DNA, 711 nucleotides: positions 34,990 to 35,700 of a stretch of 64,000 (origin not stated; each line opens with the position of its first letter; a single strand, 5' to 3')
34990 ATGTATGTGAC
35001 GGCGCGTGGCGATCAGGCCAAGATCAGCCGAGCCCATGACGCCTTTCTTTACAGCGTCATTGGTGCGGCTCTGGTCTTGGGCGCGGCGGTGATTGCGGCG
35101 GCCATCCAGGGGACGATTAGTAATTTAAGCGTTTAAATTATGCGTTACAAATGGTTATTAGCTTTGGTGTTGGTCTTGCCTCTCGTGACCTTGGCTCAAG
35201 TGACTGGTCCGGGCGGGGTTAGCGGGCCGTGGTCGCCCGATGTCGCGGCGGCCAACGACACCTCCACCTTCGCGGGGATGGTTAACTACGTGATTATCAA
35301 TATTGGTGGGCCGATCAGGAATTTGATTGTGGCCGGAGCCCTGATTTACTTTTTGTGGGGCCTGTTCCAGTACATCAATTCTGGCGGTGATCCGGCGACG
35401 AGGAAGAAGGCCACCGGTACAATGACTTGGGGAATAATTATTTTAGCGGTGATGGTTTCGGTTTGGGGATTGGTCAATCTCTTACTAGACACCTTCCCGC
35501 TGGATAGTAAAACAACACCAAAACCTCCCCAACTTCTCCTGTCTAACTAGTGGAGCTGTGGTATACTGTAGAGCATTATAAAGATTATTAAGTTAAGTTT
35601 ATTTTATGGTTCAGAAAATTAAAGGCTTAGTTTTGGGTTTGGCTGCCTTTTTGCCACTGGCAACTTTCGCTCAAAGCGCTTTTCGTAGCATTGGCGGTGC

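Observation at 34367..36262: Tandem array of five paralogous small secreted 2-TM proteins: candidate TrbC/VirB2-like (T4SS-type) pilins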

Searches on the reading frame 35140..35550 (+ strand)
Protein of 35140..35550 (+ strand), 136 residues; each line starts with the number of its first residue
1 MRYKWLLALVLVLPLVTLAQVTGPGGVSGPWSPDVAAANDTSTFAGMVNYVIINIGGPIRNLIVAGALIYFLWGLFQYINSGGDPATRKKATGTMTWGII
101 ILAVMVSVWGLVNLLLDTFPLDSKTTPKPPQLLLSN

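Call 3: search_protein_families(library=pfam, proteins=[window:35140-35550:+], max_evalue=10)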
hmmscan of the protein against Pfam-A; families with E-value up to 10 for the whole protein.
window:35140-35550:+ (136 aa): 1 family
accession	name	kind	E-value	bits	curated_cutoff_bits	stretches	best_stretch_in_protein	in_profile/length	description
PF18895.5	T4SS_pilin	-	1.4e-09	38.3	26.6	1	51-115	8-71/71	Type IV secretion system pilin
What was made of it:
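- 35140..35550 (+): pil3: middle ('core') pilin (136 aa); leader ending TLA|QV; hairpin 44-118; Pro-rich C-tail. PF18895 38.3 bits (call 3).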

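Call 4: search_protein_families(library=ncbifam, proteins=[window:35140-35550:+], max_evalue=10)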
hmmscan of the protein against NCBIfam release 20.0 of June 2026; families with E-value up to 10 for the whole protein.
window:35140-35550:+ (136 aa): 1 family
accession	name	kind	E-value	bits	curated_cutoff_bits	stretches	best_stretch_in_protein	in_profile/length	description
NF045849.1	ICE_MMCAP2_0565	equivalog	8.4e-06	25.4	40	1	48-118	9-79/80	Mbov_0395 family pilin-like conjugal transfer protein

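Call 15: find_encoding_contigs(protein=window:35140-35550:+, flank=10000, max_places=6)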
Protein window:35140-35550:+ (136 aa): 1 contig read that carries it; 1 place shown.
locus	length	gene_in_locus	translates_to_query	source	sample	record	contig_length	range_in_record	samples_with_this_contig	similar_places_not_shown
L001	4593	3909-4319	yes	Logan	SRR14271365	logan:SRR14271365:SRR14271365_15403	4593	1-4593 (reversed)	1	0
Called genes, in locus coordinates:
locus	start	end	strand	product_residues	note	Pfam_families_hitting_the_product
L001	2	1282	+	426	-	?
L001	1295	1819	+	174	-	PF01135:PCMT (weak), PF01209:Ubie_methyltran, PF01189:Methyltr_RsmB-F (weak), PF01728:FtsJ (weak), PF13847:Methyltransf_31, PF08241:Methyltransf_11, PF08242:Methyltransf_12, PF13649:Methyltransf_25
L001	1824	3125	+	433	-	PF13416:SBP_bac_8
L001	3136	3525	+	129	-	PF04956:TrbC (weak), PF18895:T4SS_pilin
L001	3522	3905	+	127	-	PF18895:T4SS_pilin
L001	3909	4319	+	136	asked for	PF18895:T4SS_pilin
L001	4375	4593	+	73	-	?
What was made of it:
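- On Pfam PF18895 T4SS_pilin: Precomputed PF18895 hits on the identical genes in L001 (call 15).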

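Call 16: find_homologous_proteins(query=window:35140-35547:+)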
Query window:35140-35547:+ (136 aa): 23 proteins with E <= 0.001 among 322 candidates.
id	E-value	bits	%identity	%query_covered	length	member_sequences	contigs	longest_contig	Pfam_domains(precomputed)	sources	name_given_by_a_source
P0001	5.2e-78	277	96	100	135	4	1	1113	PF18895.6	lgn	-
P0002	7.6e-16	76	44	74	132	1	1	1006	PF18895.6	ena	-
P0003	1.0e-15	76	55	55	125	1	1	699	PF18895.6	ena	-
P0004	2.8e-15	74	60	46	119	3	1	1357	PF18895.6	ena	-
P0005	1.3e-13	69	57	46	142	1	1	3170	PF18895.6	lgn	-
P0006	6.6e-13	67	51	50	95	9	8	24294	PF18895.6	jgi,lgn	jgi:heme/copper-type cytochrome/quinol oxidase subunit 2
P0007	1.1e-12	66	52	49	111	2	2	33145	PF18895.6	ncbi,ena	-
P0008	3.7e-12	64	54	46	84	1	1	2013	PF18895.6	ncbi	-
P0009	7.2e-12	63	49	55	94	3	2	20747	PF18895.6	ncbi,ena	ncbi:MAG: hypothetical protein AAB900_01630 [Patescibacteria group bacterium]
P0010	1.4e-11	62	47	57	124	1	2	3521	-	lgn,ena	-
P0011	1.9e-11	62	39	66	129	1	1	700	PF18895.6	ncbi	-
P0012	6.1e-11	60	46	58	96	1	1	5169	PF18895.6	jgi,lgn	-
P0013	1.2e-10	59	40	90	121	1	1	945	PF18895.6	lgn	-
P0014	1.3e-10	59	51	46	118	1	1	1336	PF18895.6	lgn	-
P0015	5.5e-10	57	47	49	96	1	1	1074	PF18895.6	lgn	-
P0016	9.0e-10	56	37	84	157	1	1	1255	PF18895.6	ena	-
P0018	1.0e-8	53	41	54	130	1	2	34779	-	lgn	-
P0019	1.1e-8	53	42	58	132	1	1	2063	PF18895.6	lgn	-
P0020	1.2e-8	53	45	60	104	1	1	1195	PF18895.6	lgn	-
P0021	1.4e-7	49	36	73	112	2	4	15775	PF18895.6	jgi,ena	-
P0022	7.5e-6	44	49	43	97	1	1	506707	PF18895.6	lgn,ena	-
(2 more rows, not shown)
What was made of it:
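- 35140..35550 (+): 23 homologues, all PF18895 where annotated (call 16).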

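Call 17: find_encoding_contigs(protein=P0022, flank=10000, max_places=2)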
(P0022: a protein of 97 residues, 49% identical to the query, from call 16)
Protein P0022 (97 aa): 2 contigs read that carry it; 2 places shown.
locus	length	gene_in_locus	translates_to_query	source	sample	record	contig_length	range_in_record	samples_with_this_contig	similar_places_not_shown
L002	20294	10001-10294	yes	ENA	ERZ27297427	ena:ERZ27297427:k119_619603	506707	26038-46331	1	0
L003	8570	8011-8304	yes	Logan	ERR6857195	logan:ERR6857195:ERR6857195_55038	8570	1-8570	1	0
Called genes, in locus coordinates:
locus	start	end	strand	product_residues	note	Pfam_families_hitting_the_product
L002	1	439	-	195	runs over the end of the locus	PF10502:Peptidase_S26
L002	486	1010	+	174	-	PF01195:Pept_tRNA_hydro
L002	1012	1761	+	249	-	-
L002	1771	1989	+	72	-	PF09834:DUF2061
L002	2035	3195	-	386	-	PF21710:Spt6_S1 (faint), PF00575:S1, PF23459:S1_RRP5 (faint), PF00575:S1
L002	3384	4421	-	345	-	-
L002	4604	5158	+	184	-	PF13483:Lactamase_B_3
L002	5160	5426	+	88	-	-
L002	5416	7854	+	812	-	PF00521:DNA_topoisoIV, PF03989:DNA_gyraseA_C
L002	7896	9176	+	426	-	PF13416:SBP_bac_8, PF01547:SBP_bac_1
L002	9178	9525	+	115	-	PF18895:T4SS_pilin (weak)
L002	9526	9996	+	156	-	PF18895:T4SS_pilin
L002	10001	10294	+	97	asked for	PF18895:T4SS_pilin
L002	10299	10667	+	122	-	PF18895:T4SS_pilin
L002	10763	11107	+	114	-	PF18895:T4SS_pilin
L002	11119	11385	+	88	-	PF18895:T4SS_pilin (weak)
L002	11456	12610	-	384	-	-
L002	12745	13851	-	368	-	-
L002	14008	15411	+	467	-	PF01946:Thi4 (weak), PF01266:DAO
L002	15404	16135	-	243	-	PF18306:LDcluster4, PF03641:Lysine_decarbox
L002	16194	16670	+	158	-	PF00254:FKBP_C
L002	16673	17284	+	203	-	PF13177:DNA_pol3_delta2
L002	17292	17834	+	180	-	PF01765:RRF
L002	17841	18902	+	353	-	PF02163:Peptidase_M50, PF00595:PDZ (weak), PF13180:PDZ_2 (faint), PF17820:PDZ_6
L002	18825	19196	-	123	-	-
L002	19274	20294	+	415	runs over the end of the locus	PF00587:tRNA-synt_2b, PF03129:HGTP_anticodon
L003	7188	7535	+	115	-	PF18895:T4SS_pilin (weak)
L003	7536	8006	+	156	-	PF18895:T4SS_pilin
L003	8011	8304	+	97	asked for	PF18895:T4SS_pilin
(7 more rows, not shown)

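Call 18: find_encoding_contigs(protein=P0007, flank=10000, max_places=2)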
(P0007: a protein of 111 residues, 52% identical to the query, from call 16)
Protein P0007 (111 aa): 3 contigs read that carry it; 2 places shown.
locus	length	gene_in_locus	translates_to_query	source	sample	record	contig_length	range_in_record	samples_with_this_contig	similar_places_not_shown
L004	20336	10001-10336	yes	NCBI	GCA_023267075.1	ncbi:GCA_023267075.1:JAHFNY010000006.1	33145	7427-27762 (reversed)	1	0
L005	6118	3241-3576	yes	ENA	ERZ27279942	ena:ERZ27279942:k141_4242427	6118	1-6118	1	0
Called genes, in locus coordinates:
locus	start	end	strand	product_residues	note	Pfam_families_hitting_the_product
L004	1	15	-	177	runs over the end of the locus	PF10502:Peptidase_S26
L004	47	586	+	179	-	PF01195:Pept_tRNA_hydro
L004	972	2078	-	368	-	PF21543:CvfB_2nd (faint), PF00575:S1 (weak), PF23459:S1_RRP5 (faint), PF13509:S1_2 (faint), PF21710:Spt6_S1 (faint), PF00575:S1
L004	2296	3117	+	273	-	-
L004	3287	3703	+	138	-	-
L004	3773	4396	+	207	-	PF13483:Lactamase_B_3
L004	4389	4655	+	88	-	-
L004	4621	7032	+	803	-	PF00521:DNA_topoisoIV, PF03989:DNA_gyraseA_C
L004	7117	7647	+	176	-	PF13489:Methyltransf_23 (faint), PF01209:Ubie_methyltran (weak), PF02475:TRM5-TYW2_MTfase (weak), PF13847:Methyltransf_31, PF08241:Methyltransf_11, PF08242:Methyltransf_12, PF13649:Methyltransf_25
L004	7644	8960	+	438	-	-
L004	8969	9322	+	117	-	PF18895:T4SS_pilin (weak)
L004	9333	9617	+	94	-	PF18895:T4SS_pilin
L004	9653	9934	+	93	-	PF18895:T4SS_pilin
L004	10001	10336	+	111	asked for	PF18895:T4SS_pilin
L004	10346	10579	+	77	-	PF18895:T4SS_pilin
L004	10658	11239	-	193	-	-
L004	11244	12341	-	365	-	-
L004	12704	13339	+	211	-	PF03167:UDG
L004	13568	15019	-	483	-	PF00009:GTP_EFTU, PF01926:MMR_HSR1, PF02421:FeoB_N (faint), PF22042:EF-G_D2, PF11987:IF-2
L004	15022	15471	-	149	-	PF14584:DUF4446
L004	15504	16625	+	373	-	PF00266:Aminotran_5, PF01212:Beta_elim_lyase (weak)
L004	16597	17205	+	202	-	PF00081:Sod_Fe_N, PF02777:Sod_Fe_C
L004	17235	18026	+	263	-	PF13365:Trypsin_2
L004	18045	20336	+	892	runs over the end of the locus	PF02861:Clp_N, PF23569:NBD_SMAX1, PF00004:AAA, PF17871:AAA_lid_9, PF00004:AAA, PF07724:AAA_2, PF07728:AAA_5, PF10431:ClpB_D2-small, +7 more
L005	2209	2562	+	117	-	PF18895:T4SS_pilin (weak)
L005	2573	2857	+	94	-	PF18895:T4SS_pilin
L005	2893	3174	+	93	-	PF18895:T4SS_pilin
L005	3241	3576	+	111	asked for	PF18895:T4SS_pilin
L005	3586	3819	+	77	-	PF18895:T4SS_pilin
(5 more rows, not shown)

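Call 19: find_encoding_contigs(protein=P0018, flank=10000, max_places=2)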
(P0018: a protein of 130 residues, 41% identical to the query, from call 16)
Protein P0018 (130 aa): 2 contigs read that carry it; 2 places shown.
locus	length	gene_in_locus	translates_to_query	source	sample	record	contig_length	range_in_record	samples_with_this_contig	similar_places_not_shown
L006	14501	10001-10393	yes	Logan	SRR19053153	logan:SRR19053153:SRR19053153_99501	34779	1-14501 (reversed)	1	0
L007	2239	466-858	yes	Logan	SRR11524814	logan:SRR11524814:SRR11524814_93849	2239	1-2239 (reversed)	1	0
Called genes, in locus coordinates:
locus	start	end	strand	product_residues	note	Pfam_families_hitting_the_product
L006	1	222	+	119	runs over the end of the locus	PF05635:23S_rRNA_IVP, PF22296:bAvd (weak)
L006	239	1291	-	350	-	PF00575:S1 (weak), PF23459:S1_RRP5 (faint), PF21543:CvfB_2nd (faint), PF00575:S1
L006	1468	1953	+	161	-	-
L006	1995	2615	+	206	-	PF13483:Lactamase_B_3, PF12706:Lactamase_B_2 (weak)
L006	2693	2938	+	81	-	-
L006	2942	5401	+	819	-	PF00521:DNA_topoisoIV, PF03989:DNA_gyraseA_C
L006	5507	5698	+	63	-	-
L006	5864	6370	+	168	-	PF10517:DM13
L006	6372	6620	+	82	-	PF07866:DUF1653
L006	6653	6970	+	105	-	-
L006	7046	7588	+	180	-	PF13489:Methyltransf_23 (weak), PF01209:Ubie_methyltran, PF13847:Methyltransf_31, PF08241:Methyltransf_11, PF08242:Methyltransf_12 (weak), PF13649:Methyltransf_25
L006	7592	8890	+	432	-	PF01547:SBP_bac_1, PF13416:SBP_bac_8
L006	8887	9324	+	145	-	PF04956:TrbC (weak), PF18895:T4SS_pilin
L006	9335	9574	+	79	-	PF18895:T4SS_pilin (weak)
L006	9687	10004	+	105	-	PF18895:T4SS_pilin (weak)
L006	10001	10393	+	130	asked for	-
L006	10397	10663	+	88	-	PF18895:T4SS_pilin (weak)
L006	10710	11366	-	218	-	-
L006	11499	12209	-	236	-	-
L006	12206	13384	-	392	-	PF01145:Band_7 (weak)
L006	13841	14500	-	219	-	?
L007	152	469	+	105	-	PF18895:T4SS_pilin (weak)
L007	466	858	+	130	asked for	-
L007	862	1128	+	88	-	PF18895:T4SS_pilin (weak)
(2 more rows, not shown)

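Call 33: predict_structure(alignment_id=A3)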
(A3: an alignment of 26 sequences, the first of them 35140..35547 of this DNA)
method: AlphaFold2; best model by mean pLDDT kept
length: 136 residues; sequences in the alignment: 26
mean_pLDDT: 68.9   pTM: 0.40
mean pLDDT of the five models: 68.9, 68.8, 64.8, 62.9, 61.9
residues with pLDDT >= 90: 0; 70-90: 71; 50-70: 42; < 50: 23
segments of 3 or more residues with pLDDT < 50: 20-40
pLDDT, mean of each block of 10 residues (from residue 1): 70 59 44 47 60 68 83 86 84 85 85 79 53 59
secondary structure, 60 per line:
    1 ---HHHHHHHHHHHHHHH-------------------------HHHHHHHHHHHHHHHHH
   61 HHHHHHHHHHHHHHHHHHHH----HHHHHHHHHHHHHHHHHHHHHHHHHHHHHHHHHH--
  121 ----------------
elements in order: H4-18 H44-80 H85-118
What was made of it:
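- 35140..35550 (+): AF2 hairpin model (call 33).
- On VirB2-type conjugative/T4SS pilin (functional class): AF2 helices 44-80 and 85-118 with a 4-residue turn (call 33).
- Checked: The AF2 model of pil3 shows helices 44-80 and 85-118 with core pLDDT 80-86 (call 33).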

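Call 35: search_solved_structures(query=A3, max_evalue=10, show_alignments=2)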
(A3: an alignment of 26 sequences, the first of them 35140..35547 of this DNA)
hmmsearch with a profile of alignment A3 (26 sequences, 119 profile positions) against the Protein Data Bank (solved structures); distinct sequences matched with E-value up to 10: 9.
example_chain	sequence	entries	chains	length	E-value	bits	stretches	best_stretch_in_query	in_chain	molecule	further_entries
9hmf_O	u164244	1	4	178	0.043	16.6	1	64-114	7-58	Flagellar protein FliL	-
8cw4_1A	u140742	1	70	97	0.15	14.9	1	5-56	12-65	Conjugal transfer protein TraM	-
8evm_A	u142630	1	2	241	0.18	14.7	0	17-76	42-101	Chlorophyll dimer protein designs, Special Pair 3 (SP3x)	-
8yq5_E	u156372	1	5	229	0.44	13.4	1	9-96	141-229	de novo designed ion channel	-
8dz8_A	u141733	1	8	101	1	12.2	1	53-78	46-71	neoleukin-4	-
8yq6_E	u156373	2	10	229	1.9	11.3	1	9-96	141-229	de novo designed ion channel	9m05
1kf6_D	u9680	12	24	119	4.4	10.1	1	5-94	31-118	FUMARATE REDUCTASE 13 KDA HYDROPHOBIC PROTEIN | Fumarate reductase subunit D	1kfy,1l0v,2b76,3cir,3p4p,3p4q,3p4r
8w1a_A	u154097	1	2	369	7.6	9.4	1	39-100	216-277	viral G-protein coupled receptor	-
9ejc_E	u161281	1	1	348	9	9.2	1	39-100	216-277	viral G-protein coupled receptor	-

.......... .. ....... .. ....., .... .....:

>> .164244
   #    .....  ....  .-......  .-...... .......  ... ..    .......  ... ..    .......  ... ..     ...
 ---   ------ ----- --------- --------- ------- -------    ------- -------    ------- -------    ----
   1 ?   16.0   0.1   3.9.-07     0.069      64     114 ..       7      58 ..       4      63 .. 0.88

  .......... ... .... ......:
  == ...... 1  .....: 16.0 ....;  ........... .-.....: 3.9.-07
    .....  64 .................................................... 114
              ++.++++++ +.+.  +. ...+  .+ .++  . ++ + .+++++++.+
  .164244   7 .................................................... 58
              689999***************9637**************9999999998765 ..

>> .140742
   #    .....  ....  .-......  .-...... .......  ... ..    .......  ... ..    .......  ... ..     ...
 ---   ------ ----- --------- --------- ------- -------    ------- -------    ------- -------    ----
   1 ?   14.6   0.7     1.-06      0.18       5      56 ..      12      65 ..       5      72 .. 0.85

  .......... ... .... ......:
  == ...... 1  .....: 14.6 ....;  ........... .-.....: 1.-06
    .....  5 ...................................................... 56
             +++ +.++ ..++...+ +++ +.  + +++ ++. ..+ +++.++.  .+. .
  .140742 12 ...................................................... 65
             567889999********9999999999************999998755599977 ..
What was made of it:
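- Closest known: Canonical conjugative pilins VirB2 / TrbC / TraA. Same: A marginal profile hit to the pKM101 pilin TraM, 8cw4 (call 35).
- Tried and rejected: The profile search of PDB sequences with A3 gave only marginal hits (FliL 0.043, TraM pilin 0.15; call 35).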

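Call 36: fold_search(model_id=the predicted structure, library=pdb)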
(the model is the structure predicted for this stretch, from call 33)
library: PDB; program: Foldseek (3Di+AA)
matches with E <= 10: 179; with E <= 0.001: 0
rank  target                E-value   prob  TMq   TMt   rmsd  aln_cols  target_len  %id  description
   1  5n9j_Z                9.9e-01  0.57  0.37  0.41   5.6        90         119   16  Core Mediator of transcriptional regulation (released 2017-05-17)
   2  2zd9_C                1.0e+00  0.08  0.21  0.13  20.0       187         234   16  Structure of a Bacterial Cyclic-Nucleotide Regulated Ion Channel (released 2008-12-02)
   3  4h63_V                1.5e+00  0.35  0.33  0.37   5.7        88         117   12  Structure of the Schizosaccharomyces pombe Mediator head module (released 2012-10-31)
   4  5ie9_A                2.0e+00  0.33  0.28  0.38  10.0        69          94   16  Crystal structure of the Bacillus-conserved MazG protein, a nucleotide pyrophosphohydrolase (released 2016-03-30)
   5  7eeb_M                2.2e+00  0.33  0.36  0.42   9.6       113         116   12  Structure of the CatSpermasome (released 2021-07-28)
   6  5u0p_V                2.2e+00  0.28  0.33  0.37   5.7        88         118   12  Cryo-EM structure of the transcriptional Mediator (released 2017-03-08)
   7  9y5q_A                2.2e+00  0.18  0.39  0.17  24.6       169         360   12  Cryo EM structure of KCa3.1_R355K_I/calmodulin channel in complex with rimtuzalcap (released 2025-10-15)
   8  9vub_A                2.3e+00  0.38  0.41  0.17   8.5       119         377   12  channel C complex with 3 (released 2026-03-11)
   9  5ie9_C                2.3e+00  0.30  0.27  0.38  10.4        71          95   11  Crystal structure of the Bacillus-conserved MazG protein, a nucleotide pyrophosphohydrolase (released 2016-03-30)
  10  3q84_H                2.3e+00  0.28  0.30  0.16   6.4        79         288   10  Crystal structure of human PACSIN 1 F-BAR domain (released 2012-02-22)
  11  6h2f_A                2.3e+00  0.23  0.37  0.18  14.6       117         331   12  Structure of the pre-pore AhlB of the tripartite alpha-pore forming toxin, AHL, from Aeromonas hydrophila. (released 2019-07-10)
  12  9a72_A                2.3e+00  0.15  0.25  0.16   7.1        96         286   17  Integrative model of YFMS-CHEW by crosslinking MS and deep learning (released 2024-09-18)
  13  8e6s_A                2.5e+00  0.09  0.23  0.03  15.1       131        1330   17  Human TRPM2 ion channel in 1 mM dADPR and Ca2+ (released 2024-08-14)
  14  8r6r_D                2.8e+00  0.16  0.33  0.05   6.6        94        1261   10  Mycobacterium smegnatis RNA polymerase RP2-like transcription initiation complex with SigmaA, RbpA and open promoter D (released 2024-10-02)
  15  6cnn_A                3.0e+00  0.23  0.39  0.17  13.6       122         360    7  Cryo-EM structure of the human SK4/calmodulin channel complex in the Ca2+ bound state I (released 2018-05-02)
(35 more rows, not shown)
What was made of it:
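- The fold search cannot tell this hairpin from many other helical hairpins (call 36).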

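Call 42: find_related_loci(query=A3, collection=metagenome_contigs, flank=10000)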
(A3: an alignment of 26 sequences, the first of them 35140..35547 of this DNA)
Query A3 (136 aa) in metagenome_contigs; peptide patterns used: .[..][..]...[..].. (x = any residue, [..] = any of these).
600 stretches matched a pattern (row limit reached: there are more); 583 encode a relative of the query (tblastn E <= 1e-3); the best 80 are kept; 80 distinct loci.
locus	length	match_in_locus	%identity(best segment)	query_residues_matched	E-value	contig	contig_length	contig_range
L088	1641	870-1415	53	54-132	5e-22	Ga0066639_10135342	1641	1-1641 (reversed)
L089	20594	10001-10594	40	6-136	5e-21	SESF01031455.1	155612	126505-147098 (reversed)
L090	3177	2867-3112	52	42-123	1e-20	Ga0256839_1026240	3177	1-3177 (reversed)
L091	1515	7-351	40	17-128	1e-20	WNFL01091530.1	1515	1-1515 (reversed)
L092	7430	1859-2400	52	44-133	7e-20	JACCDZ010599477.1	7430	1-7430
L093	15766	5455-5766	45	26-130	1e-19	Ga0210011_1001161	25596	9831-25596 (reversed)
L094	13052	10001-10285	41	42-130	1e-19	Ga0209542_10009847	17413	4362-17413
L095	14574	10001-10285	41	42-130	1e-19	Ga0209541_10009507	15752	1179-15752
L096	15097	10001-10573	54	43-133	2e-19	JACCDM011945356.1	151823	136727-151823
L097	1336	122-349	49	52-130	2e-19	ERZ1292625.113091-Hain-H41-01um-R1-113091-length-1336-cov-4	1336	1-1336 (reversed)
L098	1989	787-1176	33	3-128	3e-19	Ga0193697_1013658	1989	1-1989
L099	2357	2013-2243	51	52-132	4e-19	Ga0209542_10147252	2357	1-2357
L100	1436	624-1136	51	52-132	5e-19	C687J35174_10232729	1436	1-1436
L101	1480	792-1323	50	58-129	6e-19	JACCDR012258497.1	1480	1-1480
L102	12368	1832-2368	50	23-133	9e-19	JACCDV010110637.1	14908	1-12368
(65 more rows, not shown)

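Call 83: search_protein_representatives(alignment_id=A3)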
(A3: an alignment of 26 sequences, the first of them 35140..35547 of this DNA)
Query: 26 sequences, 119 profile positions. Proteins with E-value up to 0.001 (for the whole library): 16352; up to 1e-10: 7688; up to 1e-30: 112. The best 150 are listed.
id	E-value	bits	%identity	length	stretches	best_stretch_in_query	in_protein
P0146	1.9e-69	246.9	-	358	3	4-114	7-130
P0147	3.4e-66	236.4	-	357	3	3-112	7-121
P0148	3.0e-65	233.4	-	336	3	23-108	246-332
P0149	6.7e-65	232.2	-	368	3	22-111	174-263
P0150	2.4e-63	227.2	-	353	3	25-104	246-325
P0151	3.3e-63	226.8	-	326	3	14-110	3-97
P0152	6.0e-63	225.9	-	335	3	4-103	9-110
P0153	6.6e-62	222.6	-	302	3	22-115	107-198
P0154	1.1e-61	221.9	-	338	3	6-111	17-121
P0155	3.0e-61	220.4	-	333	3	5-114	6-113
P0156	1.4e-57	208.6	-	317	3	14-109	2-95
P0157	1.2e-56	205.6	-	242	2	3-101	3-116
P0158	1.6e-50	185.8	-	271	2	22-108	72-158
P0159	2.2e-50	185.4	-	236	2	1-105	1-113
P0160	1.2e-49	183.0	-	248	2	18-107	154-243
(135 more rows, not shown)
